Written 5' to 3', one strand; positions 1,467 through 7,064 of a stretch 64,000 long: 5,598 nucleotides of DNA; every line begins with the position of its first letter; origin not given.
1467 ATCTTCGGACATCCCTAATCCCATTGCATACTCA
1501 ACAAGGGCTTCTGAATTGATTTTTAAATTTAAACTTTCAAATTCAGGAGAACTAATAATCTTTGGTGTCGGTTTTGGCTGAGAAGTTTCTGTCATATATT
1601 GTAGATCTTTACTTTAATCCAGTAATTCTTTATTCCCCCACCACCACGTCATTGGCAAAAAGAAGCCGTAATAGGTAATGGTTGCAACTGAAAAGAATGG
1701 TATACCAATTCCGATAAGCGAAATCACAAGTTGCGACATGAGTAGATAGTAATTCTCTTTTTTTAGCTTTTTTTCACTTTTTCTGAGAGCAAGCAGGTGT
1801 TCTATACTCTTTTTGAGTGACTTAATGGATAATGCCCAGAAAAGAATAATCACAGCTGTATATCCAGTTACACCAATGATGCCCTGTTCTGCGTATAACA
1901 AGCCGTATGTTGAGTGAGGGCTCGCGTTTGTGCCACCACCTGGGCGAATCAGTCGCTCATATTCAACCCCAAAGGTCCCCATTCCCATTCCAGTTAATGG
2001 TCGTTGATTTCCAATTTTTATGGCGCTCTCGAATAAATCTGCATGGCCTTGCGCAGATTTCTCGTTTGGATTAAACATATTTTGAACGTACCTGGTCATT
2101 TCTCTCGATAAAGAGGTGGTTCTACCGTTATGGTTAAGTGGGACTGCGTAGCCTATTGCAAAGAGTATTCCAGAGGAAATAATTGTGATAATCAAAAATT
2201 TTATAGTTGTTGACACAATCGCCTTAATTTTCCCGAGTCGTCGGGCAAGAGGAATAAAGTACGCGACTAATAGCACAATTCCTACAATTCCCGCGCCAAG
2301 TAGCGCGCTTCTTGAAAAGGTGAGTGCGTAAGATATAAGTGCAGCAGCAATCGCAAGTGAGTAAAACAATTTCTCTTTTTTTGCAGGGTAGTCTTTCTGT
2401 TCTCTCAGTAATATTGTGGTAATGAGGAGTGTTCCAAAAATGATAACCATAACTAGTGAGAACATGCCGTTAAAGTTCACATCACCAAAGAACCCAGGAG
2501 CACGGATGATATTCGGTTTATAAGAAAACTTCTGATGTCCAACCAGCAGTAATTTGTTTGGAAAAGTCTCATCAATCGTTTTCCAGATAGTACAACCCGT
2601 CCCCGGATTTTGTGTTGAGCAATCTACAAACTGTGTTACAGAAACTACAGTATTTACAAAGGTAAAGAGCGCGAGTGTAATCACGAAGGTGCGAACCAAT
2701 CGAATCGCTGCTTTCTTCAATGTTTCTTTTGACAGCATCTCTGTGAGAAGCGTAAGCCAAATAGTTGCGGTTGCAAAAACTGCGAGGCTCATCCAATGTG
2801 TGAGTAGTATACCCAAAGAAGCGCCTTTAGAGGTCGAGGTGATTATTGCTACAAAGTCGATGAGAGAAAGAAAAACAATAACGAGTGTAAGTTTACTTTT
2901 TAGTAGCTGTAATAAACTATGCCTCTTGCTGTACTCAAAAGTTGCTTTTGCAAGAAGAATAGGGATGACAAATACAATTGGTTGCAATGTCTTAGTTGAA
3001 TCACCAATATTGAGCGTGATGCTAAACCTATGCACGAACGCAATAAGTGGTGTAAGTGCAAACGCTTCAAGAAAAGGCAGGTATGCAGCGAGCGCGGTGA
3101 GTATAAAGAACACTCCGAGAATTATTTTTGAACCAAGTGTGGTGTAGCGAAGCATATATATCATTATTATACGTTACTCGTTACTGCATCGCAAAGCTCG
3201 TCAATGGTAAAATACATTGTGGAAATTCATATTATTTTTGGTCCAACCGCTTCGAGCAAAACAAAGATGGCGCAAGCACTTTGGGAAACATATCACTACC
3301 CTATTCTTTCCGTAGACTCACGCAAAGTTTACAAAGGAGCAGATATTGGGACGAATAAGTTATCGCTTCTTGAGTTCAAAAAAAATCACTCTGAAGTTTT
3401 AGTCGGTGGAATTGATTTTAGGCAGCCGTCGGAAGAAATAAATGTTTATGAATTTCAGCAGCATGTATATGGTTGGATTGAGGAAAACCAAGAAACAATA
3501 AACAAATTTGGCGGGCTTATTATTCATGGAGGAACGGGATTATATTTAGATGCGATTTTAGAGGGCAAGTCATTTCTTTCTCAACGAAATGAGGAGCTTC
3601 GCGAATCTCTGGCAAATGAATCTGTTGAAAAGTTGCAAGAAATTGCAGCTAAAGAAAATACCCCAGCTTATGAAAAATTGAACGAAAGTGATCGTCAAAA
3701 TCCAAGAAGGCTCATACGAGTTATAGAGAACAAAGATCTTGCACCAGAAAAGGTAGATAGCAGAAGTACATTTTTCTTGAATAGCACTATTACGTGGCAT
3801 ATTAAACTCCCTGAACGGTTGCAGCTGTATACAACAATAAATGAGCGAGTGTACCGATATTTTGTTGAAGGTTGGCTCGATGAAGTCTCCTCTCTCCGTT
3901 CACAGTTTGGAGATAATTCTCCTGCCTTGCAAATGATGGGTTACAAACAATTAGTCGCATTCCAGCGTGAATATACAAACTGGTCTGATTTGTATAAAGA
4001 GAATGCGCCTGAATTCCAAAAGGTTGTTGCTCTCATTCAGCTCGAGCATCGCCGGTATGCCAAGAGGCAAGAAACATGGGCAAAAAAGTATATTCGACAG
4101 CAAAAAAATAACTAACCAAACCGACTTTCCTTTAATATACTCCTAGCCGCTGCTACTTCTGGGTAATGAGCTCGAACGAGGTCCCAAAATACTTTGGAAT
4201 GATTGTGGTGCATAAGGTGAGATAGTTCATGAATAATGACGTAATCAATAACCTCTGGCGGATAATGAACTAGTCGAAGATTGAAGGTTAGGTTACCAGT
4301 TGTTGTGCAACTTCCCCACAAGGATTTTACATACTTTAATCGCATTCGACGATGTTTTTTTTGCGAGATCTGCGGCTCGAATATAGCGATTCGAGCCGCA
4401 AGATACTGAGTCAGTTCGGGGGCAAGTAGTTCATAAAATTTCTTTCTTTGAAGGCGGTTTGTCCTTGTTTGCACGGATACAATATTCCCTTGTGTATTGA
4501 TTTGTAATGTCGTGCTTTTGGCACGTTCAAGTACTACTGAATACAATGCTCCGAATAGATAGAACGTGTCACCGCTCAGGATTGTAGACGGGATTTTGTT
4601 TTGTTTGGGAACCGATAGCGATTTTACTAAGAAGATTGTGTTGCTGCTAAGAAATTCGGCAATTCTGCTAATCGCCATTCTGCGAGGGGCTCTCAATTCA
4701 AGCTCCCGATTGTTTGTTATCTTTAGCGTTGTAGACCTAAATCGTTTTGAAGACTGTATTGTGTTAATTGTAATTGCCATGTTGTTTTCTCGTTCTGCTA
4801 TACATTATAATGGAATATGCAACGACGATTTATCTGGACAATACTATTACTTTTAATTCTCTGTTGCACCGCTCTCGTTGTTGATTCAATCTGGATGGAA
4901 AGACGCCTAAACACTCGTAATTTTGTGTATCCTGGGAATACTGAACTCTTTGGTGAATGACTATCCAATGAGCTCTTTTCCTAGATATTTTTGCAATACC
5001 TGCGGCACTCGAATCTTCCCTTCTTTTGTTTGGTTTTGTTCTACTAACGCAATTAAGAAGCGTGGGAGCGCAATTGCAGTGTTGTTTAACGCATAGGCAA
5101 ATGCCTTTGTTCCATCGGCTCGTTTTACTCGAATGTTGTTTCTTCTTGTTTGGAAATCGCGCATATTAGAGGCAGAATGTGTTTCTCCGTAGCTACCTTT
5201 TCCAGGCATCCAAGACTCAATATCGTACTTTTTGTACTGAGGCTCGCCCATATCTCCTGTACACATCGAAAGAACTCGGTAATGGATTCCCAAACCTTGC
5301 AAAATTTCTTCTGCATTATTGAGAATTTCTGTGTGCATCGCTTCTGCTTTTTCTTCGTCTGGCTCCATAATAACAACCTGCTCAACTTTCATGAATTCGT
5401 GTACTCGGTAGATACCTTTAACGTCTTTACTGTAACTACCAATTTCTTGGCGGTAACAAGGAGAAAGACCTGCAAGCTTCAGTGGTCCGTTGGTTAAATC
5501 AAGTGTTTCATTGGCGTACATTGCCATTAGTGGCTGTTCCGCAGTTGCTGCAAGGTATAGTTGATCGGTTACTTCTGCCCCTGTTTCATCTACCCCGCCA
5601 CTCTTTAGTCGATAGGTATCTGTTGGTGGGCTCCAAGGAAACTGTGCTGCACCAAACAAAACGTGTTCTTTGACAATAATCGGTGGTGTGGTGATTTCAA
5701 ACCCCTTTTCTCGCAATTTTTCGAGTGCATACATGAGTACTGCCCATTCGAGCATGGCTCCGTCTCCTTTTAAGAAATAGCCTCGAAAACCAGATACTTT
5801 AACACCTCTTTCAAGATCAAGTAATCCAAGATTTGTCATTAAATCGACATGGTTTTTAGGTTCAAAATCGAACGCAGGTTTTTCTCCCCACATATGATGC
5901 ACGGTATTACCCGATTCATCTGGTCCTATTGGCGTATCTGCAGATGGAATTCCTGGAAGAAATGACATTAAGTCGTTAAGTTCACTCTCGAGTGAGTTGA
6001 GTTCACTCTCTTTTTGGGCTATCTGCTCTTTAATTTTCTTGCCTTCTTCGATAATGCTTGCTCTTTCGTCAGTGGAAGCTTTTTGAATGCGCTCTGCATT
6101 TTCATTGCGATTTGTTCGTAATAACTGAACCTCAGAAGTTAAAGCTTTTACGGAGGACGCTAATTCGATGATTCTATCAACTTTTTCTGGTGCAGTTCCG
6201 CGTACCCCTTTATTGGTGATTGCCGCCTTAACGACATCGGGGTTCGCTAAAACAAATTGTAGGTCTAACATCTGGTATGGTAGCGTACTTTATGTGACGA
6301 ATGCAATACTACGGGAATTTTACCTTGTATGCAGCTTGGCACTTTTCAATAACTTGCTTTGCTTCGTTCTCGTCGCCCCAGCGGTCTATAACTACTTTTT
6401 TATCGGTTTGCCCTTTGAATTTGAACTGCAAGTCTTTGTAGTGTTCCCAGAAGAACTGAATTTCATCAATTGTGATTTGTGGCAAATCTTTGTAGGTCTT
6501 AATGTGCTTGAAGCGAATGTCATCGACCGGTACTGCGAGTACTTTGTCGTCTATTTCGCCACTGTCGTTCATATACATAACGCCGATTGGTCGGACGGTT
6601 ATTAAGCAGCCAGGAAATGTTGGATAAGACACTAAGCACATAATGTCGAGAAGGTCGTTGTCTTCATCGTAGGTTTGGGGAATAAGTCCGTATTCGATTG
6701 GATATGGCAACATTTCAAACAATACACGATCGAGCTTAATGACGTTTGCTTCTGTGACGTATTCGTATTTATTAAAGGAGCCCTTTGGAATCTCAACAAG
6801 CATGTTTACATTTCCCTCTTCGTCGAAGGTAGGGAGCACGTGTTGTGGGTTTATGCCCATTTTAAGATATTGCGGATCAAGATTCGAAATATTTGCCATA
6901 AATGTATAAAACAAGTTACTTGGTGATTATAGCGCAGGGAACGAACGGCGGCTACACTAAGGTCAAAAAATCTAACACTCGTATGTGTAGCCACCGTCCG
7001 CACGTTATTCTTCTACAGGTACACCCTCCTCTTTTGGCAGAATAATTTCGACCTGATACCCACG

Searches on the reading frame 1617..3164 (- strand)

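Call 45: search_protein_families(library=pfam, proteins=[window:1617-3164:-], max_evalue=0.001)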
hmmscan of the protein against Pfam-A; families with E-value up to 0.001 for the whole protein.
window:1617-3164:- (516 aa): 1 family
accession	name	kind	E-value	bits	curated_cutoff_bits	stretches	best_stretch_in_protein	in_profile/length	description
PF04932.20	Wzy_C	-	1e-11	45.3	31.7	1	271-435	2-148/149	O-Antigen ligase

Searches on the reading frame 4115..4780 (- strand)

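Call 45: search_protein_families(library=pfam, proteins=[window:4115-4780:-], max_evalue=0.001)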
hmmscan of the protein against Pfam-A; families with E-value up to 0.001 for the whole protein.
window:4115-4780:- (222 aa): 1 family
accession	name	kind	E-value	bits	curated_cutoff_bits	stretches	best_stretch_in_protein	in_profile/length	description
PF01863.23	YgjP-like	-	2.3e-46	158.8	26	1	16-218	2-206/207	YgjP-like, metallopeptidase domain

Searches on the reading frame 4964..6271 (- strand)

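Call 45: search_protein_families(library=pfam, proteins=[window:4964-6271:-], max_evalue=0.001)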
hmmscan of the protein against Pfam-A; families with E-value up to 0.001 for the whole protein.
window:4964-6271:- (436 aa): 2 families
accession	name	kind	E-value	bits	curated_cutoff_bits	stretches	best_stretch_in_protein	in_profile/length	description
PF00587.30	tRNA-synt_2b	-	1.5e-32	113.6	29.3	1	234-413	7-179/179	tRNA synthetase class II core domain (G, H, P, S and T)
PF02403.27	Seryl_tRNA_N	-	2.8e-20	73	28.2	1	1-109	1-108/108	Seryl-tRNA synthetase N-terminal domain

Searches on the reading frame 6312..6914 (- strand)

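Call 45: search_protein_families(library=pfam, proteins=[window:6312-6914:-], max_evalue=0.001)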
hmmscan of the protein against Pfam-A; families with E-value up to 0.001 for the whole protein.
window:6312-6914:- (201 aa): 1 family
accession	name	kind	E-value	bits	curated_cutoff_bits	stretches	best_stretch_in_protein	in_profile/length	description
PF00719.24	Pyrophosphatase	-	1.8e-51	174.4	23.5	1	38-197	1-153/153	Inorganic pyrophosphatase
